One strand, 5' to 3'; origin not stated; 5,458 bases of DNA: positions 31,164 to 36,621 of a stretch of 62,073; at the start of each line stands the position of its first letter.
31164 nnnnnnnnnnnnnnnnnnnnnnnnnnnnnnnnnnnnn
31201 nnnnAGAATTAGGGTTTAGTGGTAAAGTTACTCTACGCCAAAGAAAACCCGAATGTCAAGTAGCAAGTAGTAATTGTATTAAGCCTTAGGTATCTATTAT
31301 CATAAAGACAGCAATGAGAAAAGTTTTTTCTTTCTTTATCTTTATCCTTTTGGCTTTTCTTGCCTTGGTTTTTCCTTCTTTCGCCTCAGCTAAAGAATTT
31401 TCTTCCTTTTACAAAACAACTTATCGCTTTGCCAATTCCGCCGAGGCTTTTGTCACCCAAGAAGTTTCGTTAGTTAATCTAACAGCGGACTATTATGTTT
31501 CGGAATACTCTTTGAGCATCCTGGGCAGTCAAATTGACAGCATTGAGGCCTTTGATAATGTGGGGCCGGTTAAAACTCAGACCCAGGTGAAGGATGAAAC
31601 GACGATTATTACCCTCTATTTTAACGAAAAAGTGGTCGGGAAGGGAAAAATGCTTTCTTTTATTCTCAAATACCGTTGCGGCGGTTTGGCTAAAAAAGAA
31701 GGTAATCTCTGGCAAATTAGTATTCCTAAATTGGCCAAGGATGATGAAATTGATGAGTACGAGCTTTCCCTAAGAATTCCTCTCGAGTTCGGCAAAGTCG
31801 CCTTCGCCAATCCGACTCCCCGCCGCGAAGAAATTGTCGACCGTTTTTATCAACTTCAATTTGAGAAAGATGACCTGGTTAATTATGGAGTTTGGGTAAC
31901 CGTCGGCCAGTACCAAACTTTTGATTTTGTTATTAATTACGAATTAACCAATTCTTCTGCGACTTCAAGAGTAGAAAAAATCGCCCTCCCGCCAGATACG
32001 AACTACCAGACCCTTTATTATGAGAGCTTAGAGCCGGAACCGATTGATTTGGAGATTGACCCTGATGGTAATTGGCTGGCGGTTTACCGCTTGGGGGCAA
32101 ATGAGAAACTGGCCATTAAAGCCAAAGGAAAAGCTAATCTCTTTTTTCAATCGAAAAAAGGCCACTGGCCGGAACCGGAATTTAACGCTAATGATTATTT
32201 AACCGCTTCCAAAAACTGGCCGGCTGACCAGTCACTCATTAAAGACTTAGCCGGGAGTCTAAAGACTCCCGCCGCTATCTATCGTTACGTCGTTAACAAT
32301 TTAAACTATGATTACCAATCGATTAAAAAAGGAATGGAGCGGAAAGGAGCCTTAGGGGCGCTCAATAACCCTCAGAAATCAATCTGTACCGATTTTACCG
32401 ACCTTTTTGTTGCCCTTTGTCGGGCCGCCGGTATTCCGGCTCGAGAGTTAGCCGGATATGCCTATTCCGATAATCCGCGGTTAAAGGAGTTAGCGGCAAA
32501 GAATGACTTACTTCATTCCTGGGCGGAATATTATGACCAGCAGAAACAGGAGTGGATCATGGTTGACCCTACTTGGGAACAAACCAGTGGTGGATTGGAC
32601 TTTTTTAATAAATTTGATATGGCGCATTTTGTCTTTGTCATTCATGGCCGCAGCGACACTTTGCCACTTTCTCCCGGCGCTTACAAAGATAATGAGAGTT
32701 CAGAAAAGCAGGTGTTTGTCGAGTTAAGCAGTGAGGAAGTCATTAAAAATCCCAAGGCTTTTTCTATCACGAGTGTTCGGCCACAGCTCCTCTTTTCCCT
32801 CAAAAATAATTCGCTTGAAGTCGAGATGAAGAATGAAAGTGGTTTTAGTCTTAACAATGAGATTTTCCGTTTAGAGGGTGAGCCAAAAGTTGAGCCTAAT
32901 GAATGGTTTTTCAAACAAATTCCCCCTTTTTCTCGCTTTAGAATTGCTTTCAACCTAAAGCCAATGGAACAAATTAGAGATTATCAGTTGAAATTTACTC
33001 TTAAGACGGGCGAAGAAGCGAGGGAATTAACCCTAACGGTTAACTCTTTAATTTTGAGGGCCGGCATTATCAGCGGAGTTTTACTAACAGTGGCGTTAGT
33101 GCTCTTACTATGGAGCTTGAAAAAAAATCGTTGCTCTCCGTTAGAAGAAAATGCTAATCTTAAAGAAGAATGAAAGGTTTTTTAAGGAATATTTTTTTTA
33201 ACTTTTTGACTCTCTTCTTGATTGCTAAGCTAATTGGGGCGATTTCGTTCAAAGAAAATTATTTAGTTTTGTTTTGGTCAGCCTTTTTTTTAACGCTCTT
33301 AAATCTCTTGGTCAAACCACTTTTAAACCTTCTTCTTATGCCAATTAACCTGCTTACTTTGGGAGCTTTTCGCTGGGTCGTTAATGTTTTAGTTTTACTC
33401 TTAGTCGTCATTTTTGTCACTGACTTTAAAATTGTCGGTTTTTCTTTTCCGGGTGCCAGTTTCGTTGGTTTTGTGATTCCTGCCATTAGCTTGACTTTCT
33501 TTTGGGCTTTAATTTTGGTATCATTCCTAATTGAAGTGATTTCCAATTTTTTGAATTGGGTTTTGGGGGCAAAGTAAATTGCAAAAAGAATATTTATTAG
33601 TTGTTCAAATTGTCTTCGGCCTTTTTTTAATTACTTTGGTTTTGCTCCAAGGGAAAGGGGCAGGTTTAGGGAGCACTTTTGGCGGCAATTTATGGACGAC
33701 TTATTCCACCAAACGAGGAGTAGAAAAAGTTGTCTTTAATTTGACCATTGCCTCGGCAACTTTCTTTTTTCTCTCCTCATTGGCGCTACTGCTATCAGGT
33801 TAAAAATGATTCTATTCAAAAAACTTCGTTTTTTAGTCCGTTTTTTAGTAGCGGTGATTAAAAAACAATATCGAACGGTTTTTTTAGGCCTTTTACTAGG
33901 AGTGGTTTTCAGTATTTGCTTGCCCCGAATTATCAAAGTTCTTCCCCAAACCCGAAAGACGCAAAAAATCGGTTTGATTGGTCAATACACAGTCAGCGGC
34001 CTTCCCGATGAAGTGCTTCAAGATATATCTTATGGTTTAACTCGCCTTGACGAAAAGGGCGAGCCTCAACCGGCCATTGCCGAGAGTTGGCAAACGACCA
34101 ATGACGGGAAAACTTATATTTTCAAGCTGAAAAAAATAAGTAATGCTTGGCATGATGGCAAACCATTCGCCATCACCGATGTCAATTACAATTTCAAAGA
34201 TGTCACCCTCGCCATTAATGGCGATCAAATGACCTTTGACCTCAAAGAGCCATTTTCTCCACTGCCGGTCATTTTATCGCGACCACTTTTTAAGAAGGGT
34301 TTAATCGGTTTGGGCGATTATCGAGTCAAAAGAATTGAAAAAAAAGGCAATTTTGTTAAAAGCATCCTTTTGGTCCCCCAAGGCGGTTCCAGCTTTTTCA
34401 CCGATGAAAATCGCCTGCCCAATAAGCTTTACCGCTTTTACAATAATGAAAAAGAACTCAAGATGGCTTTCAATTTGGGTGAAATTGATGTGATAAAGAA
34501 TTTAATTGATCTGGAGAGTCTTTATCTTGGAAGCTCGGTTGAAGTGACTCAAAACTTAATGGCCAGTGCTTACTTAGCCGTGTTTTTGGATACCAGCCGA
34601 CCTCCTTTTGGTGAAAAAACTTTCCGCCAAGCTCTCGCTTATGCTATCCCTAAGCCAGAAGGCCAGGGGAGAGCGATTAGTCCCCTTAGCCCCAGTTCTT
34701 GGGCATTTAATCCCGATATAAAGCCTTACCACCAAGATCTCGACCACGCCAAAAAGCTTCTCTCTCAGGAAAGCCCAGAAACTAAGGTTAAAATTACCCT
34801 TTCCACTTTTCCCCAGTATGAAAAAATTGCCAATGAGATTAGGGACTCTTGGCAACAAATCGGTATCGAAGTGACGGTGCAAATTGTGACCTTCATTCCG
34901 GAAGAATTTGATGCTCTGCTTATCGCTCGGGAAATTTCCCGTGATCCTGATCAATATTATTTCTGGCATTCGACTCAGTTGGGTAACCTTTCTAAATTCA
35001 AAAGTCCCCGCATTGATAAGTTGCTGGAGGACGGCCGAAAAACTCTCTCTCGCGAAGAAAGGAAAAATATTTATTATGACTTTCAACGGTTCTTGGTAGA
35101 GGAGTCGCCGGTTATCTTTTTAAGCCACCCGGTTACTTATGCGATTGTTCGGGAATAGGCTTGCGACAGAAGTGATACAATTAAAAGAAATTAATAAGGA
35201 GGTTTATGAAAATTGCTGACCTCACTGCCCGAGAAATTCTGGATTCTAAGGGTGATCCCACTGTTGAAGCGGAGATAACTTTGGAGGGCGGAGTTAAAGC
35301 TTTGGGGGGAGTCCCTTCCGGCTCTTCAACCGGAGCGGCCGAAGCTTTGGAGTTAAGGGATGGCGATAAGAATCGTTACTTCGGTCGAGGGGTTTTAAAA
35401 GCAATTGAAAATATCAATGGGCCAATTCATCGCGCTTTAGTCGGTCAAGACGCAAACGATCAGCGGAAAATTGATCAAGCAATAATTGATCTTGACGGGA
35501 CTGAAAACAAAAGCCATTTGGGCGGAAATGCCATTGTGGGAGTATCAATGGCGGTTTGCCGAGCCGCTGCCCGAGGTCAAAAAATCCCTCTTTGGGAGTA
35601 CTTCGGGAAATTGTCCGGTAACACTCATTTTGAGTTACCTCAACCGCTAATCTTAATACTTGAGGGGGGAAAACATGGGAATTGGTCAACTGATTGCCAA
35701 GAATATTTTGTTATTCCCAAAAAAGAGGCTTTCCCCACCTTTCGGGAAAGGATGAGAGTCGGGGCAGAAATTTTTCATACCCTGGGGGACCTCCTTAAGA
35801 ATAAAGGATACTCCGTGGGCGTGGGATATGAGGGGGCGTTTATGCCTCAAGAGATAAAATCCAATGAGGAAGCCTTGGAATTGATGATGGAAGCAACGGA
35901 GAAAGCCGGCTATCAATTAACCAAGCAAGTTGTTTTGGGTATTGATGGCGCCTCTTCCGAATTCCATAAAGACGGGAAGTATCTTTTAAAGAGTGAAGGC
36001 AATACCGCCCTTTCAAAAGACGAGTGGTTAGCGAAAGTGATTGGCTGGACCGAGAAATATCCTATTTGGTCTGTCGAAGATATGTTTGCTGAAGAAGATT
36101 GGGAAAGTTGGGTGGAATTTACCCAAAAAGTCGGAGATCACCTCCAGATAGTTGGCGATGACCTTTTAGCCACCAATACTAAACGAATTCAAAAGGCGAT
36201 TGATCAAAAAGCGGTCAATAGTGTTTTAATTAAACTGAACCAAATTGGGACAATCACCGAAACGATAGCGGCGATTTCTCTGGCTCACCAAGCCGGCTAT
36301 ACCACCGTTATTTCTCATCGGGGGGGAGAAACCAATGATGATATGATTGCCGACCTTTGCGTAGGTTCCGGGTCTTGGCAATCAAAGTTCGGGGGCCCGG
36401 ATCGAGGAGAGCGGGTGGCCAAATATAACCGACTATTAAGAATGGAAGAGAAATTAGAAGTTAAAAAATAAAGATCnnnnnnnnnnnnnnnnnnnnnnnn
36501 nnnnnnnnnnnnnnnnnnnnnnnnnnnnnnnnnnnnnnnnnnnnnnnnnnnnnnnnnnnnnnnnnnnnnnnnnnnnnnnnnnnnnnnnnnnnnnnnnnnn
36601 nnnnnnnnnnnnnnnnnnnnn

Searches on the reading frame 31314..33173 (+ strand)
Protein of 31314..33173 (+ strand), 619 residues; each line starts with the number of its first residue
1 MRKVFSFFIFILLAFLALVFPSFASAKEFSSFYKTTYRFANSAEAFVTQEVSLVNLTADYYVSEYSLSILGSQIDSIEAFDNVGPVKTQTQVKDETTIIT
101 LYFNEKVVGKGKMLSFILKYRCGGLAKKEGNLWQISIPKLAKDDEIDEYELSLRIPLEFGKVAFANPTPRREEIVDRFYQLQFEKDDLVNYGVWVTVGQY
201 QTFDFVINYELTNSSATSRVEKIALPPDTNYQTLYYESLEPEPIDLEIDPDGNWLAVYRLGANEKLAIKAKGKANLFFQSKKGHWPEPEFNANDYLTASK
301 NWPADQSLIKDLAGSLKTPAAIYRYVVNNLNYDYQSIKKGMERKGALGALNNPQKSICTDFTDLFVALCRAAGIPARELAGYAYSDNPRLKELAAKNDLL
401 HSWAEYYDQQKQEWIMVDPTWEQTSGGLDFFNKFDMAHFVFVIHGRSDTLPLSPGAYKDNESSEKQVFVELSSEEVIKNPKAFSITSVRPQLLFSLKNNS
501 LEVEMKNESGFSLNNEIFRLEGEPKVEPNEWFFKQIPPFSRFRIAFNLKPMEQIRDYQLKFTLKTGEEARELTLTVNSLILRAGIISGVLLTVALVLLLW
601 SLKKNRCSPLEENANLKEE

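Call 46: search_protein_families(library=pfam, proteins=[window:31314-33173:+], max_evalue=0.001)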
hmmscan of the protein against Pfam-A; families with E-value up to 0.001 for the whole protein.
window:31314-33173:+ (619 aa): 1 family
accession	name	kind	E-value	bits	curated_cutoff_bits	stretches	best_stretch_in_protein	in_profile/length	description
PF01841.26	Transglut_core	-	1.4e-18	67.6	23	1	317-419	16-108/108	Transglutaminase-like superfamily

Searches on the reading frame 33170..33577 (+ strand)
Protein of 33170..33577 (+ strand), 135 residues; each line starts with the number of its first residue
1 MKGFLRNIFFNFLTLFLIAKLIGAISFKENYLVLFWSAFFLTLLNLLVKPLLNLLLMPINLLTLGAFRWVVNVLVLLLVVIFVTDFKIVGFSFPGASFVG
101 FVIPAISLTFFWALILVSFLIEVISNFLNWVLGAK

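Call 47: search_protein_families(library=pfam, proteins=[window:33170-33577:+], max_evalue=0.001)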
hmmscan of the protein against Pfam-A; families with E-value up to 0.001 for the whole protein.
window:33170-33577:+ (135 aa): 1 family
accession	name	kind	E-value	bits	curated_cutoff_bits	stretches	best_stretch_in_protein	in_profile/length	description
PF04020.18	Phage_holin_4_2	-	3.4e-14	53.7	28.8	1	3-125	2-103/105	Mycobacterial 4 TMS phage holin, superfamily IV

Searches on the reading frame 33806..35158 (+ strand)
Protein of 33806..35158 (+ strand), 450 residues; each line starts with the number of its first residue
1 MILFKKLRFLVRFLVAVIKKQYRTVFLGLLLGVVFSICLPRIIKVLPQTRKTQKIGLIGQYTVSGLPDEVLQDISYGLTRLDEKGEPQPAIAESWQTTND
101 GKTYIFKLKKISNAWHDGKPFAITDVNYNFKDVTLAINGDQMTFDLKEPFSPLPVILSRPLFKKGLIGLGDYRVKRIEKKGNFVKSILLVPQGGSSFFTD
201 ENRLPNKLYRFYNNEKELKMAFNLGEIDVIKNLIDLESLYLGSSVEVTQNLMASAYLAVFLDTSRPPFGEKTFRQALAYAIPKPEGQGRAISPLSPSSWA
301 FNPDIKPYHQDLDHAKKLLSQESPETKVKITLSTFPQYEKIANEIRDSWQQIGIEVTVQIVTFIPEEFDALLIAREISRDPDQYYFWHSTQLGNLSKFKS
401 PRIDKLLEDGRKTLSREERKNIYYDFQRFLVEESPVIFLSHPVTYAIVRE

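Call 47: search_protein_families(library=pfam, proteins=[window:33806-35158:+], max_evalue=0.001)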
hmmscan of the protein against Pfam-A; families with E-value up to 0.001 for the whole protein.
window:33806-35158:+ (450 aa): 1 family
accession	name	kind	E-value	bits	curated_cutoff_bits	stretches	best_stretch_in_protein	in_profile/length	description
PF00496.27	SBP_bac_5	-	6.8e-31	108.1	32.4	2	162-387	111-358/368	Bacterial extracellular solute-binding proteins, family 5 Middle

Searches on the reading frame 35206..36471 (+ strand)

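Call 47: search_protein_families(library=pfam, proteins=[window:35206-36471:+], max_evalue=0.001)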
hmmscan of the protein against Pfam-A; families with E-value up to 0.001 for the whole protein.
window:35206-36471:+ (421 aa): 4 families
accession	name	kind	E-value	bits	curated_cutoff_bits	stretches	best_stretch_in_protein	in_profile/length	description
PF00113.28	Enolase_C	-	3.7e-91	305.9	21.5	1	143-418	3-282/296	Enolase, C-terminal TIM barrel domain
PF03952.21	Enolase_N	-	6.3e-52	175.6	35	1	3-132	1-130/131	Enolase, N-terminal domain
PF13378.12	MR_MLE_C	-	1.4e-06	28.6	29.4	1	266-370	52-153/219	Enolase C-terminal domain-like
PF07476.17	MAAL_C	-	4.6e-05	23.2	27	1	307-378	134-201/249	Methylaspartate ammonia-lyase C-terminus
